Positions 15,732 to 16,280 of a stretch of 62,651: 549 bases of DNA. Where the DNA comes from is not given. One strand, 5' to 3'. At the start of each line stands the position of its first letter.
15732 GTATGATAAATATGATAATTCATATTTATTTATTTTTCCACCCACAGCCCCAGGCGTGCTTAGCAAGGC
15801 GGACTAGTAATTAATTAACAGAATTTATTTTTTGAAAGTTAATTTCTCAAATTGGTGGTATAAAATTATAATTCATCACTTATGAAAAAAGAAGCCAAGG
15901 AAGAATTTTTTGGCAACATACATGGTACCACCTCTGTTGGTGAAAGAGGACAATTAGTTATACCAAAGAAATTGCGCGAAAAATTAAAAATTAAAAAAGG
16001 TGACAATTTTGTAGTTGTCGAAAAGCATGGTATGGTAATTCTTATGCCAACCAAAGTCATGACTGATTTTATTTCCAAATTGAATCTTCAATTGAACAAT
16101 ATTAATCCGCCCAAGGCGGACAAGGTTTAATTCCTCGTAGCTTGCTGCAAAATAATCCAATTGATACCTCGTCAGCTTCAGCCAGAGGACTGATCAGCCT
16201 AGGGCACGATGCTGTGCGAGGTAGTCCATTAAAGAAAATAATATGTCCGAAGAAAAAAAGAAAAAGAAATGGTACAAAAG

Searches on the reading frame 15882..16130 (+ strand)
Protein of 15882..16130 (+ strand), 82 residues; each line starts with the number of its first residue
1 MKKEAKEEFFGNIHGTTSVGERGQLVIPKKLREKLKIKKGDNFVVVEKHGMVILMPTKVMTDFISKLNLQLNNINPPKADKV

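Call 9: search_protein_families(library=pfam, proteins=[window:15882-16130:+])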
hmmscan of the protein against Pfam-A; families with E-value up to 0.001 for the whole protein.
window:15882-16130:+ (82 aa): 1 family
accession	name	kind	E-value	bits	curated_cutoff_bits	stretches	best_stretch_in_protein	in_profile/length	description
PF04014.23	MazE_antitoxin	-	8.1e-09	35.7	24.7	1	17-58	2-44/48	Antidote-toxin recognition MazE, bacterial antitoxin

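Call 79: search_protein_families(library=ncbifam, proteins=[window:15882-16127:+], max_evalue=0.001)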
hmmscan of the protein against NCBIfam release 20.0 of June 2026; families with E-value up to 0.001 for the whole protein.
window:15882-16127:+ (82 aa): 6 families
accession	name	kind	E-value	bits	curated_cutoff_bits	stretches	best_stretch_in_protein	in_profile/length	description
TIGR01439.1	lp_hng_hel_AbrB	domain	3.6e-11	42.6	28.3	1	17-57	2-43/44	transcriptional regulator, AbrB family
NF040962.1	near_HgcAB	equivalog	1.9e-10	40.4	70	1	15-55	6-51/70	HgcAB-associated protein HgcC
TIGR02851.1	spore_V_T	equivalog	0.0002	21.3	235.9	1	21-55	11-46/180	stage V sporulation protein T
NF007429.0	PRK09974.1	equivalog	0.00032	20.6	125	1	16-57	14-56/114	type II toxin-antitoxin system PrlF family antitoxin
NF050106.1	TA_MazE_antitoxin_Deino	equivalog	0.00033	20.8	65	1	23-54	1-32/65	type II toxin-antitoxin system MazE family antitoxin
NF001476.0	PRK00326.2-2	equivalog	0.00066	19.4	162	1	14-59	91-135/163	division/cell wall cluster transcriptional repressor MraZ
